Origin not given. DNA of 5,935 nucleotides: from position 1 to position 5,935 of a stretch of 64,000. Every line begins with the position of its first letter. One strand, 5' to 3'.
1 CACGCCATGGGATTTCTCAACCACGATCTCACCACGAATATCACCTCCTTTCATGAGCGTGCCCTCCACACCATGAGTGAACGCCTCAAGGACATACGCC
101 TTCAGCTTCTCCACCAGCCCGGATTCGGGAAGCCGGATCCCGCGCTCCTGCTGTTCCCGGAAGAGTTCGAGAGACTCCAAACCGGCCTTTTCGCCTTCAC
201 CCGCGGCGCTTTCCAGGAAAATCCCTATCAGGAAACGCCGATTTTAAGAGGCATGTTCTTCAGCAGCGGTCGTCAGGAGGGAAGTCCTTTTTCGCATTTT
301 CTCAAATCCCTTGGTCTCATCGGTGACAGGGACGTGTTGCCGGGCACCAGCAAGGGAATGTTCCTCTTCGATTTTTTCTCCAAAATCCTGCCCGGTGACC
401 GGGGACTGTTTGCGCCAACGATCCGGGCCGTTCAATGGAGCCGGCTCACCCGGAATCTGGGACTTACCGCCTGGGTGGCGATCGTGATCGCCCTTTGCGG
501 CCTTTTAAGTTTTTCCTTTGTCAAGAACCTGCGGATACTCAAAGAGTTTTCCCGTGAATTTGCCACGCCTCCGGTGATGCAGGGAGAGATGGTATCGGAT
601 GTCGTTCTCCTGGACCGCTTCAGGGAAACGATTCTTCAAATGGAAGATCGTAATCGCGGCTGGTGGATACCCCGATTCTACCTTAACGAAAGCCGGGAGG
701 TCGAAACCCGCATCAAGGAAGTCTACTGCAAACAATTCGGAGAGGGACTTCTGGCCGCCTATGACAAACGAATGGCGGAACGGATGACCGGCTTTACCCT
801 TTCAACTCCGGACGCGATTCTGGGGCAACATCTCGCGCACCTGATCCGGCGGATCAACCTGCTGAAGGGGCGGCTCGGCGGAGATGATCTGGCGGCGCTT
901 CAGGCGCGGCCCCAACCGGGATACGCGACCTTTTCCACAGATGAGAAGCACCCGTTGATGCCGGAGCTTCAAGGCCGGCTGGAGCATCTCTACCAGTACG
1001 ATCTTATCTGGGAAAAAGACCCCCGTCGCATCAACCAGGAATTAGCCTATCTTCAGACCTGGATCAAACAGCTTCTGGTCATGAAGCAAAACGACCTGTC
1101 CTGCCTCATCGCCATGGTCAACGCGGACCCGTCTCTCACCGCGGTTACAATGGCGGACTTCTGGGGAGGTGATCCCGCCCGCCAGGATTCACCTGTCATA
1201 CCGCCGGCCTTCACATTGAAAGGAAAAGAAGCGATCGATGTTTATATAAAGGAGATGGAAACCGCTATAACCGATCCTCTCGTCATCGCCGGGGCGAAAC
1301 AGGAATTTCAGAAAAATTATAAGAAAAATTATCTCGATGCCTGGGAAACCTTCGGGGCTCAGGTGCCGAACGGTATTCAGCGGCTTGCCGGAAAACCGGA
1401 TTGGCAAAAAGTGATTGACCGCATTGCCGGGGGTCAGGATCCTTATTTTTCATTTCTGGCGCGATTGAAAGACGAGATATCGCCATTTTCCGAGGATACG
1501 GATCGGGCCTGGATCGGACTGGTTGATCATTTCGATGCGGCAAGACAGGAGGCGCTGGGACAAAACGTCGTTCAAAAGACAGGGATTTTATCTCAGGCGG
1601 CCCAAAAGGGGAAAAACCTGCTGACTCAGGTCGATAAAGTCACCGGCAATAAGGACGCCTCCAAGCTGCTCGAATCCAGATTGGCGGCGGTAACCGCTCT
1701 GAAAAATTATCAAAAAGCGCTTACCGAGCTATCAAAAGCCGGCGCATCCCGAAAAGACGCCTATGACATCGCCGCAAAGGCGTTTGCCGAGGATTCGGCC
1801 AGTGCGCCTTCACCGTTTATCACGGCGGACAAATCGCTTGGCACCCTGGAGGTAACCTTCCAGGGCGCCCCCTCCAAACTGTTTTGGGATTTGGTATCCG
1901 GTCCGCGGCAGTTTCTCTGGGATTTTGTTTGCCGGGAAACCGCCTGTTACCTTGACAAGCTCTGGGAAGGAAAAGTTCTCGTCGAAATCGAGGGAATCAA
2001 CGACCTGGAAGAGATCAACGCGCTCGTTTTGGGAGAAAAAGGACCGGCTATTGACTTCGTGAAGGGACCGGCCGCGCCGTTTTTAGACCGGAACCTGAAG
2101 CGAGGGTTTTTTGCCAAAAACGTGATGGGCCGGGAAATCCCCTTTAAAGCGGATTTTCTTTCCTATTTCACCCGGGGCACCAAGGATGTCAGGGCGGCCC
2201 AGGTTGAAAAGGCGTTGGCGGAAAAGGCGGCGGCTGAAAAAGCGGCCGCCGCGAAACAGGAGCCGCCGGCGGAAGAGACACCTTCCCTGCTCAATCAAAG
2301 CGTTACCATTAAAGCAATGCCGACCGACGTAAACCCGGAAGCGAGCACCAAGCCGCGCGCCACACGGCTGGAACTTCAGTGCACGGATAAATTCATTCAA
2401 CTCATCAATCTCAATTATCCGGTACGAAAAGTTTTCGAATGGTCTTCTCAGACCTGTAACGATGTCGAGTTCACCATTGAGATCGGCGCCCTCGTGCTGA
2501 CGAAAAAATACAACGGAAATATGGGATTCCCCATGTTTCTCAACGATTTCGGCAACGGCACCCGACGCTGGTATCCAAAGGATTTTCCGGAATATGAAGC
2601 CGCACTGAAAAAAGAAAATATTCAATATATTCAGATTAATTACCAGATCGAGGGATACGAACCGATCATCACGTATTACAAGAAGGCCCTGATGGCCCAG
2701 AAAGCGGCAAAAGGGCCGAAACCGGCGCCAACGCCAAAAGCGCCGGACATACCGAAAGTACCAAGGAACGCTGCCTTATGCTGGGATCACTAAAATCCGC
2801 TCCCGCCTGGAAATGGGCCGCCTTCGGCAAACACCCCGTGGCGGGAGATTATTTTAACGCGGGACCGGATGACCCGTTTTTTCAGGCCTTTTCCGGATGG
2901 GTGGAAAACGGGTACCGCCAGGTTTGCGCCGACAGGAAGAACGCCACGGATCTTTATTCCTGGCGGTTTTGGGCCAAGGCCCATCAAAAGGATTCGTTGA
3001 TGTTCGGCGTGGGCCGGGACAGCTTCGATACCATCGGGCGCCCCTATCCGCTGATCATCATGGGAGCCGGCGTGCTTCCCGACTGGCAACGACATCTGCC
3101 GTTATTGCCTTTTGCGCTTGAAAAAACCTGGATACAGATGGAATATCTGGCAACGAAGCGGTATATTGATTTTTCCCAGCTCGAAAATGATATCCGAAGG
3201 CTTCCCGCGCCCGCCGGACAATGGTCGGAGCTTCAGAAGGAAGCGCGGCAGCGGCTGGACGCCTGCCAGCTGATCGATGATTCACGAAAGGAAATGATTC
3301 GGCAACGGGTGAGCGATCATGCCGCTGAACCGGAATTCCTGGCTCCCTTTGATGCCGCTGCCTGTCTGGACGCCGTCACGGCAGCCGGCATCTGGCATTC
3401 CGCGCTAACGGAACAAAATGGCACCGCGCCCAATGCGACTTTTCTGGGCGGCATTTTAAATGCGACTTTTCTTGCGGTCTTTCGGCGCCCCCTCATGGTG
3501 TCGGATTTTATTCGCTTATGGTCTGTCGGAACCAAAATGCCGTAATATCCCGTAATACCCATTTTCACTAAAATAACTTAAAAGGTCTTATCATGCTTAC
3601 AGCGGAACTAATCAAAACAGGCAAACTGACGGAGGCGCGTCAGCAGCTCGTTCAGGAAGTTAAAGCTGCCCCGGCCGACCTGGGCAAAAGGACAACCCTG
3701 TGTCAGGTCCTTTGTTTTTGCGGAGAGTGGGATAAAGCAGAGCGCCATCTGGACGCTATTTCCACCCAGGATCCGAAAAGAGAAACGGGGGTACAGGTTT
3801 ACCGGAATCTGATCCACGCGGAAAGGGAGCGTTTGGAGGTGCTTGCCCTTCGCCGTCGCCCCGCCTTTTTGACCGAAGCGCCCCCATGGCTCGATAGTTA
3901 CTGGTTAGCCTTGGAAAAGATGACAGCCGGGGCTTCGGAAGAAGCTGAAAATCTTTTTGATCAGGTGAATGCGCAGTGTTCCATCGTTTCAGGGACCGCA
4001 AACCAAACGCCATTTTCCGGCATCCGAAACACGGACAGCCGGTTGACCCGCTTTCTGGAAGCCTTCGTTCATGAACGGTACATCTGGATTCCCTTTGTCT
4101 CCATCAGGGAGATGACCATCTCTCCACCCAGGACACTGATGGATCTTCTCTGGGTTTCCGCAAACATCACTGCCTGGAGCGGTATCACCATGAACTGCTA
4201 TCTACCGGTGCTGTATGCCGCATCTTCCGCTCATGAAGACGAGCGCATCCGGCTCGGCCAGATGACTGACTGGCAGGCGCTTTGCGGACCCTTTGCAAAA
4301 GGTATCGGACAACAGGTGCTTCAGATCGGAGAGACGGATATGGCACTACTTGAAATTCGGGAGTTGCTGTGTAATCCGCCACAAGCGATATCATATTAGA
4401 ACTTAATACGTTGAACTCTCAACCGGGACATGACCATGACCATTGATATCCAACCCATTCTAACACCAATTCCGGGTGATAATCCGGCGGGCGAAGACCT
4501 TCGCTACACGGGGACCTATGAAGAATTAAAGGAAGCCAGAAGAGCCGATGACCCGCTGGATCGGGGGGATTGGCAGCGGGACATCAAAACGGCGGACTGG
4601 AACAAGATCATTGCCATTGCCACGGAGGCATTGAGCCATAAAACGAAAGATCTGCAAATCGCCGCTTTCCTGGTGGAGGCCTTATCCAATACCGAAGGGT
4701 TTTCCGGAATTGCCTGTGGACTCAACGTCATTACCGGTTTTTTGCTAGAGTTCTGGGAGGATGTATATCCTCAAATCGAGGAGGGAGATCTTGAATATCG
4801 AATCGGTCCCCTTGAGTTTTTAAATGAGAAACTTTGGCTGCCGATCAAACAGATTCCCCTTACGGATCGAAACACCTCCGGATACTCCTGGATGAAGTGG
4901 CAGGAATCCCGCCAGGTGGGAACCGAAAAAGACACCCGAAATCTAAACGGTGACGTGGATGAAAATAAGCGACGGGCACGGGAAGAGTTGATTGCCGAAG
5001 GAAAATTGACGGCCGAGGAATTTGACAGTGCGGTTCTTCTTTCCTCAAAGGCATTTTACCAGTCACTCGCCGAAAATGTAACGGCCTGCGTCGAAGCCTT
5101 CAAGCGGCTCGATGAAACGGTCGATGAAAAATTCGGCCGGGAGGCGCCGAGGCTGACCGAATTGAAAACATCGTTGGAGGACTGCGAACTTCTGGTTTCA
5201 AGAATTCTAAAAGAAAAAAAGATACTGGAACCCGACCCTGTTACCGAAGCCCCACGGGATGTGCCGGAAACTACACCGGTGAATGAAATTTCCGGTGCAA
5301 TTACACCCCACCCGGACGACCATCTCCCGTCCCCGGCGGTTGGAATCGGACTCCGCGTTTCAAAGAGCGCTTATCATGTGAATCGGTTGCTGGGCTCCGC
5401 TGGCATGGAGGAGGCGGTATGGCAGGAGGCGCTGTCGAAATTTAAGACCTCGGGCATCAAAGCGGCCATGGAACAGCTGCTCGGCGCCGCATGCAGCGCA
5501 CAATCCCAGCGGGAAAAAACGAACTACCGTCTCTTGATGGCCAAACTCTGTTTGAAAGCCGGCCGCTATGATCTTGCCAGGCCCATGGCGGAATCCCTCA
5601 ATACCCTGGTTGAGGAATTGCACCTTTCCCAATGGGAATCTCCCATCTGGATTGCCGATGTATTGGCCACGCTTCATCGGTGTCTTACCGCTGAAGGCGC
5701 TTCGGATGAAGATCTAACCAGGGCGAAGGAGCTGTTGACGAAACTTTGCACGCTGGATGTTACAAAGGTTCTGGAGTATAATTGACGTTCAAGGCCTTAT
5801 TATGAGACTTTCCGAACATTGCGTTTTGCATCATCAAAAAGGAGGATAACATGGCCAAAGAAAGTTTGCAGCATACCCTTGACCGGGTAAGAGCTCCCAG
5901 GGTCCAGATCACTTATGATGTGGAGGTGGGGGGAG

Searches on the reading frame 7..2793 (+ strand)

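Call 5: search_protein_families(library=pfam, proteins=[window:7-2793:+], max_evalue=0.01)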
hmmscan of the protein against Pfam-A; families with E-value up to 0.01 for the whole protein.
window:7-2793:+ (928 aa): 3 families
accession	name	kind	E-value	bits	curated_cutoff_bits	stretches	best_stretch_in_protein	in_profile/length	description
PF14331.11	IcmF-related_N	-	9.3e-25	87.8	25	1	16-156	114-259/259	IcmF-related N-terminal domain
PF18437.6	Nup54_C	-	0.00066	19.9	26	1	349-374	7-32/39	Nup54 C-terminal interacting domain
PF06761.17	IcmF-related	-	0.00082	19.3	27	0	201-263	3-66/308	Intracellular multiplication and human macrophage-killing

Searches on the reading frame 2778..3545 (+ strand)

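Call 5: search_protein_families(library=pfam, proteins=[window:2778-3545:+], max_evalue=0.01)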
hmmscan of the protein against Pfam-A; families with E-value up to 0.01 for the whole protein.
window:2778-3545:+ (255 aa): 1 family
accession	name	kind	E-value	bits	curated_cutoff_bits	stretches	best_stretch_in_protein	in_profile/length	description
PF09867.14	TagF_N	-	1.6e-10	41.5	27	1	15-137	2-130/135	TagF N-terminal domain, Type VI secretion system-associated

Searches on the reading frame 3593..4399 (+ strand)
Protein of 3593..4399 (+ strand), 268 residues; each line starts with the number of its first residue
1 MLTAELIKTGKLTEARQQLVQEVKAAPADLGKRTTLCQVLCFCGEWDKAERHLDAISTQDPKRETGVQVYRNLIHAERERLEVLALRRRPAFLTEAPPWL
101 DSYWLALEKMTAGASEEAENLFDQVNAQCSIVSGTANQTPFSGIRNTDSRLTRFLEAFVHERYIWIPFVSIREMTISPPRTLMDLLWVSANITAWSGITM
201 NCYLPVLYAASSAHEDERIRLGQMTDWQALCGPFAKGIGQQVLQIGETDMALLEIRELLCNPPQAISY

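Call 5: search_protein_families(library=pfam, proteins=[window:3593-4399:+], max_evalue=0.01)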
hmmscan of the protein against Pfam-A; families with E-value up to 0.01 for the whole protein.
window:3593-4399:+ (268 aa): 3 families
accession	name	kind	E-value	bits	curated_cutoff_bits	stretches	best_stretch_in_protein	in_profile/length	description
PF07024.18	ImpE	-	1.9e-33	115.6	25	1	139-258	2-121/122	ImpE protein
PF14559.12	TPR_19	-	1.2e-05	26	25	1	6-63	1-58/68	Tetratricopeptide repeat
PF13428.12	TPR_14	-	0.001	20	23.5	0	37-64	8-35/44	Tetratricopeptide repeat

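Call 71: search_protein_families(library=ncbifam, proteins=[window:3593-4399:+], max_evalue=0.001)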
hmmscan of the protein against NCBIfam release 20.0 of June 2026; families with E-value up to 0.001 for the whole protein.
window:3593-4399:+ (268 aa): 0 families

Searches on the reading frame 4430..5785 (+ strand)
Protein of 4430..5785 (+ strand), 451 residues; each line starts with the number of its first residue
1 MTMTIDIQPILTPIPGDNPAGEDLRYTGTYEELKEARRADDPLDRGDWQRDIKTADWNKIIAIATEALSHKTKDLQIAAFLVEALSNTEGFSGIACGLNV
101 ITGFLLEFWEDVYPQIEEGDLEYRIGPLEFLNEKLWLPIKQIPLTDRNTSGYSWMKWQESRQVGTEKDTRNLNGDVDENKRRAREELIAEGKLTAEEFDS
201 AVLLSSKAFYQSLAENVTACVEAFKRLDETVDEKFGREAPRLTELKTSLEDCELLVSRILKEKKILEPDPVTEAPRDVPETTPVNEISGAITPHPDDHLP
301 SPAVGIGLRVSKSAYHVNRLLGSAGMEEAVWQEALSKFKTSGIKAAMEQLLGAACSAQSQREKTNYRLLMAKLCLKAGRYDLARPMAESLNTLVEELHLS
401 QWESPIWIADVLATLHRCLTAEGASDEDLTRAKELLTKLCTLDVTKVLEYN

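Call 5: search_protein_families(library=pfam, proteins=[window:4430-5785:+], max_evalue=0.01)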
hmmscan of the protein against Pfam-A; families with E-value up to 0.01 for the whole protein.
window:4430-5785:+ (451 aa): 3 families
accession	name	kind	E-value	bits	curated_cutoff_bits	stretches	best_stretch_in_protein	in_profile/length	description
PF06812.17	ImpA_N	-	5e-35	120.6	26.9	1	11-132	1-118/119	ImpA, N-terminal, type VI secretion system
PF16989.10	T6SS_VasJ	-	3.8e-15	56.5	26.2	1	327-405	169-246/255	Type VI secretion, EvfE, EvfF, ImpA, BimE, VC_A0119, VasJ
PF12895.13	ANAPC3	-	0.003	18.2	27.2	0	315-384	10-76/82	Anaphase-promoting complex, cyclosome, subunit 3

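Call 71: search_protein_families(library=ncbifam, proteins=[window:4430-5785:+], max_evalue=0.001)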
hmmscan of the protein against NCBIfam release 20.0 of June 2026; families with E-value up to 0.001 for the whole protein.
window:4430-5785:+ (451 aa): 2 families
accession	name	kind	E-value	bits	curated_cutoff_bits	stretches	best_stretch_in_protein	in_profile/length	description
TIGR03363.1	VI_chp_8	equivalog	2.2e-71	241.4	160.85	1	5-286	1-272/353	type VI secretion system protein TssA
TIGR03362.1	VI_chp_7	equivalog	2e-32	112.9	230.1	2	7-115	2-103/476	type VI secretion system protein TssA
